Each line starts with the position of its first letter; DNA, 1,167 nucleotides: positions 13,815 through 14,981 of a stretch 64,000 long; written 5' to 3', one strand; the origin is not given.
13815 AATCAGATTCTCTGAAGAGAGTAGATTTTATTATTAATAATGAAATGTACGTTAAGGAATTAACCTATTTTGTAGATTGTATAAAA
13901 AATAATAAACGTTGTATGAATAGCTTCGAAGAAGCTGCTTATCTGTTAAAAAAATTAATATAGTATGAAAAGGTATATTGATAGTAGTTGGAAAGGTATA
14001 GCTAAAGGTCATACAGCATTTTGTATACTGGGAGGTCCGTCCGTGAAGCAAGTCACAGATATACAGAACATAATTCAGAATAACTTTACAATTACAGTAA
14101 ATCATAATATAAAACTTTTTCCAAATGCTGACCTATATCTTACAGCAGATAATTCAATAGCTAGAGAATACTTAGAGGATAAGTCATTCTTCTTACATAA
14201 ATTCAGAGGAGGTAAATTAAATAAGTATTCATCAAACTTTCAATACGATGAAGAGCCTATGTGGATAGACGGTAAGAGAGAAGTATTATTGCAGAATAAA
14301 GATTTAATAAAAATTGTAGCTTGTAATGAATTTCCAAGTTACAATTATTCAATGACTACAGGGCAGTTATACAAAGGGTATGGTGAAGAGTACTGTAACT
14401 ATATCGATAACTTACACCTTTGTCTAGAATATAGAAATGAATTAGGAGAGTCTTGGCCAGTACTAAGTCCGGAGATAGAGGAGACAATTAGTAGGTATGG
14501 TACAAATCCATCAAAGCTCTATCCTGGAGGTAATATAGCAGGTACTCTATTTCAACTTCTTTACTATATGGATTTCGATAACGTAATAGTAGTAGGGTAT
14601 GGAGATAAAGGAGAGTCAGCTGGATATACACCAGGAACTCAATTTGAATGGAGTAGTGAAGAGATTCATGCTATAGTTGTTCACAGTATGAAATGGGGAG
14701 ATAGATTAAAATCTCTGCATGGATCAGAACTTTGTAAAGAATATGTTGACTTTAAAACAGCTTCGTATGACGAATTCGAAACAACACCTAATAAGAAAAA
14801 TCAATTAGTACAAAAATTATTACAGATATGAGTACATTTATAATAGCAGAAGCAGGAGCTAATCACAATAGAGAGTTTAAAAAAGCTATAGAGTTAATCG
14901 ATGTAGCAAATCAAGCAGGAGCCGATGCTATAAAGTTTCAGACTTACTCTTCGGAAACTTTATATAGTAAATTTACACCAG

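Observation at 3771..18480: Phage-borne nonulosonic (pseudaminic-type) acid pathway inside a 15-kb glycan island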

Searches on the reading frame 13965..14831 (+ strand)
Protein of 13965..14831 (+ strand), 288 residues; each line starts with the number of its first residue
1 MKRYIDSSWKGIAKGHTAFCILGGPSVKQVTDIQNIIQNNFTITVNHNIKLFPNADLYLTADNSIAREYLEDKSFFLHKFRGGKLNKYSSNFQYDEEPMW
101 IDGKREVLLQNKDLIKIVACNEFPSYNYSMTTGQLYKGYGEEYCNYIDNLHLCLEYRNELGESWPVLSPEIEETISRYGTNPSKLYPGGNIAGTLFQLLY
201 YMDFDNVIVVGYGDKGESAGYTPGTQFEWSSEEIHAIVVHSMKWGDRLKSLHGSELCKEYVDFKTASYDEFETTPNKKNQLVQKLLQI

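Call 4: search_protein_families(library=pfam, proteins=[window:13965-14831:+], max_evalue=0.01)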
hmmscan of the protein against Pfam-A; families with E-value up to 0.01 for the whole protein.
window:13965-14831:+ (288 aa): 0 families

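Call 5: search_protein_families(library=ncbifam, proteins=[window:13965-14831:+], max_evalue=0.001)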
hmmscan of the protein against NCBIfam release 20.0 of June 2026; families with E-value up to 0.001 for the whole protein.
window:13965-14831:+ (288 aa): 0 families

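Call 27: search_protein_families(library=pfam, proteins=[window:13965-14831:+], max_evalue=10)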
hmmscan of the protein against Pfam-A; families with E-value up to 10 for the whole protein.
window:13965-14831:+ (288 aa): 2 families
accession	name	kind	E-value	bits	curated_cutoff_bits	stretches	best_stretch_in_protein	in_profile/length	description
PF01973.23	MptE-like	-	0.03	14.5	34.6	1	177-211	135-163/171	6-hydroxymethylpterin diphosphokinase MptE-like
PF15862.10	Coilin_N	-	0.078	13.3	32.9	1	25-65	25-64/139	Coilin N-terminus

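Call 28: search_protein_families(library=phrogs, proteins=[window:13965-14831:+], max_evalue=0.01)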
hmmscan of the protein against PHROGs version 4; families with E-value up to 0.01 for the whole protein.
window:13965-14831:+ (288 aa): 0 families

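Call 29: find_homologous_proteins(query=window:13965-14831:+, max_evalue=0.00001)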
Query window:13965-14831:+ (288 aa): 83 proteins with E <= 0.00001 among 626 candidates.
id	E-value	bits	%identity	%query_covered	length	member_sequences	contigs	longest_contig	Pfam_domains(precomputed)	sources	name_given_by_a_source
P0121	2.1e-197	672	100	100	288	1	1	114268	-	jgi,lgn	-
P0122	7.5e-155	533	76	100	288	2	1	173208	-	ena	-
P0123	2.2e-145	501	73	99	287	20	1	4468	-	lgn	-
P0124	2.2e-140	485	70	99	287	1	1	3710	-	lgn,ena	-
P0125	1.5e-136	473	68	99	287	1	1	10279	-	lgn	-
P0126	2.4e-136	472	69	99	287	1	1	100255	-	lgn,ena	-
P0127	6.9e-136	470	68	99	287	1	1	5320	-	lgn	-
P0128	2.3e-134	465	68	98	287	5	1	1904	-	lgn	-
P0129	3.5e-134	465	69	99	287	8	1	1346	-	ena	-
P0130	3.5e-133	461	67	100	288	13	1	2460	-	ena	-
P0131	7.0e-133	460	66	99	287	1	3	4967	-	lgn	-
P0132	7.1e-133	460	67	100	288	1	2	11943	-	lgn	-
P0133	4.6e-132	458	67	99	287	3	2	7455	-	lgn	-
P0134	4.8e-131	454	67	100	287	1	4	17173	-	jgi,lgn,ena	jgi:hypothetical protein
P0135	4.9e-131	454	67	100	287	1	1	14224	-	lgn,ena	-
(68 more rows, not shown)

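Call 41: predict_structure(alignment_id=A1)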
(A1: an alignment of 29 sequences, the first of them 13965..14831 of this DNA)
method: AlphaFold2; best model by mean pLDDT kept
length: 288 residues; sequences in the alignment: 29
mean_pLDDT: 90.0   pTM: 0.90
mean pLDDT of the five models: 90.0, 88.6, 86.3, 81.4, 78.3
residues with pLDDT >= 90: 205; 70-90: 60; 50-70: 18; < 50: 5
segments of 3 or more residues with pLDDT < 50: 129-131
pLDDT, mean of each block of 10 residues (from residue 1): 89 98 91 96 96 96 90 88 78 87 95 96 63 77 94 91 91 97 93 97 98 73 63 95 97 93 96 97 97
secondary structure, 60 per line:
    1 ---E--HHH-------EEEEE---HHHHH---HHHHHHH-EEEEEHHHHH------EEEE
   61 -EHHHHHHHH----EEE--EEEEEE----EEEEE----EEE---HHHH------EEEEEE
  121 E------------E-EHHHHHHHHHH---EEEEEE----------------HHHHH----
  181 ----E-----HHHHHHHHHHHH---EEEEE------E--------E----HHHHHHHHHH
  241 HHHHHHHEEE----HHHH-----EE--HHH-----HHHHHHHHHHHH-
elements in order: E17-21 H25-29 H33-39 E41-45 H46-50 E57-60 H63-70 E75-77 E80-85 E90-94 E99-101 H105-108 E115-121 H137-146 E150-155 H172-176 H191-202 E206-210 H231-247 E248-250 H255-258 H276-287

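Call 43: fold_search(model_id=the predicted structure, library=pdb)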
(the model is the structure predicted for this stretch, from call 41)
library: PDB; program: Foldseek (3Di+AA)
matches with E <= 10: 946; with E <= 0.001: 0
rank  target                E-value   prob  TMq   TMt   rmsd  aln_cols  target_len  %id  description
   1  3m2p_C                2.6e-03  0.23  0.18  0.19  17.6       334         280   12  The crystal structure of UDP-N-acetylglucosamine 4-epimerase from Bacillus cereus (released 2010-04-07)
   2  8g1e_A                2.7e-03  0.15  0.15  0.07  19.8       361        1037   10  Structure of ACLY-D1026A-products-asym (released 2023-05-10)
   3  8j29                  7.6e-03  0.20  0.19  0.11  16.4       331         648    9  Structures of the C-terminal subenzyme of the malonyl-CoA reductase from Chloroflexus aurantiacus (released 2024-04-17)
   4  8aet                  1.2e-02  0.16  0.18  0.11  15.9       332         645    9  Malonyl-CoA reductase from Chloroflexus aurantiacus - C-terminal E779W variant (released 2023-04-05)
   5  8a30                  1.2e-02  0.16  0.18  0.10  16.0       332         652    9  Malonyl-CoA reductase from Chloroflexus aurantiacus - C-terminal Apo (released 2023-04-05)
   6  3bzw_F                2.1e-02  0.21  0.21  0.24  15.0       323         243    9  Crystal structure of a putative lipase from Bacteroides thetaiotaomicron (released 2008-02-05)
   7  3dfq_A                2.4e-02  0.20  0.23  0.21  14.6       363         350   10  D33S mutant fructose-1,6-bisphosphate aldolase from rabbit muscle (released 2009-04-28)
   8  3m2p_F                2.4e-02  0.12  0.19  0.20  17.5       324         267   10  The crystal structure of UDP-N-acetylglucosamine 4-epimerase from Bacillus cereus (released 2010-04-07)
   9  8j2a                  2.6e-02  0.14  0.19  0.11  15.9       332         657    9  Structure of the C-terminal subenzyme of the malonyl-CoA reductase from Chloroflexus aurantiacus, in complex with NADP+ (released 2024-04-17)
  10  3bzw_B                3.2e-02  0.18  0.21  0.23  14.9       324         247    8  Crystal structure of a putative lipase from Bacteroides thetaiotaomicron (released 2008-02-05)
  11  8hi5                  3.5e-02  0.13  0.19  0.11  14.6       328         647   10  Crystal structure of the NADP+ and MSA bound C terminal domain of bi-functional malonyl-CoA reductase from Roseiflexus c (released 2023-05-31)
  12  3bzw_A                3.7e-02  0.23  0.23  0.25  17.3       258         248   10  Crystal structure of a putative lipase from Bacteroides thetaiotaomicron (released 2008-02-05)
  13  8i6z                  3.9e-02  0.14  0.20  0.12  15.2       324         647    9  Crystal structure of apo-form of malonyl-CoA reductase C-domain from Chloroflexus aurantiacus (released 2023-06-14)
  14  8aeo                  3.9e-02  0.12  0.18  0.11  16.1       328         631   10  Malonyl-CoA reductase from Chloroflexus aurantiacus - C-terminal R773A variant (released 2023-04-05)
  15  2tps_A                4.4e-02  0.25  0.23  0.27  11.7       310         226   11  THIAMIN PHOSPHATE SYNTHASE (released 1999-03-18)
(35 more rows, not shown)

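Call 79: search_protein_representatives(alignment_id=A1)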
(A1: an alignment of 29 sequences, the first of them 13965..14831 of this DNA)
Query: 29 sequences, 288 profile positions. Proteins with E-value up to 0.001 (for the whole library): 34; up to 1e-10: 26; up to 1e-30: 13. The best 34 are listed.
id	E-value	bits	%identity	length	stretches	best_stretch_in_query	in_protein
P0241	1.0e-131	454.5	-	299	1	2-286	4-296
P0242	2.2e-103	361.5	-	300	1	2-287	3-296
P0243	6.7e-66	238.5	-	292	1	2-287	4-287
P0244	1.6e-60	220.9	-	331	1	2-287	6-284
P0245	9.6e-59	215.0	-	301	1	4-286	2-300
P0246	1.8e-58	214.1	-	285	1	6-287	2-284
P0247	3.2e-55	203.4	-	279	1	4-284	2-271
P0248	1.5e-51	191.4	-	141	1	167-288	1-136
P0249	9.2e-45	169.1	-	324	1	2-287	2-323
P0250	1.7e-39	151.9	-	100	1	195-288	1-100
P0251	2.2e-36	141.6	-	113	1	1-80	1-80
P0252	6.1e-36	140.2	-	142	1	3-76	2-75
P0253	2.2e-33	131.8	-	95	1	2-79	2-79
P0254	1.1e-30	122.9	-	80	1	4-78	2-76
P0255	2.9e-29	118.3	-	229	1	181-287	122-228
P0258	2.7e-23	98.7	-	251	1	59-271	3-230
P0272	3.4e-06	42.5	-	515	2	8-78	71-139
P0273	5.7e-04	35.3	-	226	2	151-244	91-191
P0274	9.7e-04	34.5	-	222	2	177-221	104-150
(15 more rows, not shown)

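Call 80: search_protein_families(library=pfam, proteins=[P0272, P0273, P0274, P0258, P0249, P0244, P0245, P0243], max_evalue=0.1)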
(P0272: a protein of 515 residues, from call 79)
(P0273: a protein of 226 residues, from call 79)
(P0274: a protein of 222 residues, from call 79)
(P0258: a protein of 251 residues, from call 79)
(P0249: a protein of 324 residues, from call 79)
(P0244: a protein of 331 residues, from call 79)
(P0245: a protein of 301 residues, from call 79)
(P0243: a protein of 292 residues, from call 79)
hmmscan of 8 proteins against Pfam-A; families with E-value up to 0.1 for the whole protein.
P0272 (515 aa): 2 families
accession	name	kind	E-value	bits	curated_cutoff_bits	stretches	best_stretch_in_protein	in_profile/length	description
PF01973.23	MptE-like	-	2e-14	54.2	34.6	2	381-449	98-170/171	6-hydroxymethylpterin diphosphokinase MptE-like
PF06002.17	CST-I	-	0.005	16.8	25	0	421-455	131-165/295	Alpha-2,3-sialyltransferase (CST-I)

P0273 (226 aa): 1 family
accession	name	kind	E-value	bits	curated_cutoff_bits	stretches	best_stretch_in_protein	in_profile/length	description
PF01973.23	MptE-like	-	1.7e-08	34.9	34.6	1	115-153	128-166/171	6-hydroxymethylpterin diphosphokinase MptE-like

P0274 (222 aa): 1 family
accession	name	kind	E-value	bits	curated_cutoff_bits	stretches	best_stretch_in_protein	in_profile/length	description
PF01973.23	MptE-like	-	8.6e-12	45.6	34.6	1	3-147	15-170/171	6-hydroxymethylpterin diphosphokinase MptE-like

P0258 (251 aa): 0 families

P0249 (324 aa): 1 family
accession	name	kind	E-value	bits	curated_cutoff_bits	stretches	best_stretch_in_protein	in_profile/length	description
PF01973.23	MptE-like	-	8.4e-05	22.8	34.6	0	209-247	125-163/171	6-hydroxymethylpterin diphosphokinase MptE-like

P0244 (331 aa): 1 family
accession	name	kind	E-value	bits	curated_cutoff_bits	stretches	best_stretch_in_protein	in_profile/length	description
PF01973.23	MptE-like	-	0.0072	16.6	34.6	0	170-204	129-164/171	6-hydroxymethylpterin diphosphokinase MptE-like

P0245 (301 aa): 2 families
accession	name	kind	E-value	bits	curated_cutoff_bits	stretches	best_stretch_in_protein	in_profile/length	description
PF01973.23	MptE-like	-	0.0037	17.5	34.6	1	168-225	111-163/171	6-hydroxymethylpterin diphosphokinase MptE-like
PF13040.11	Fur_reg_FbpB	-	0.067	13.2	25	0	279-297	5-21/39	Fur-regulated basic protein B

P0243 (292 aa): 1 family
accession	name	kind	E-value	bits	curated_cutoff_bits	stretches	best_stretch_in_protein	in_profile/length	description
PF01973.23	MptE-like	-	0.02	15.1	34.6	0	138-204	101-164/171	6-hydroxymethylpterin diphosphokinase MptE-like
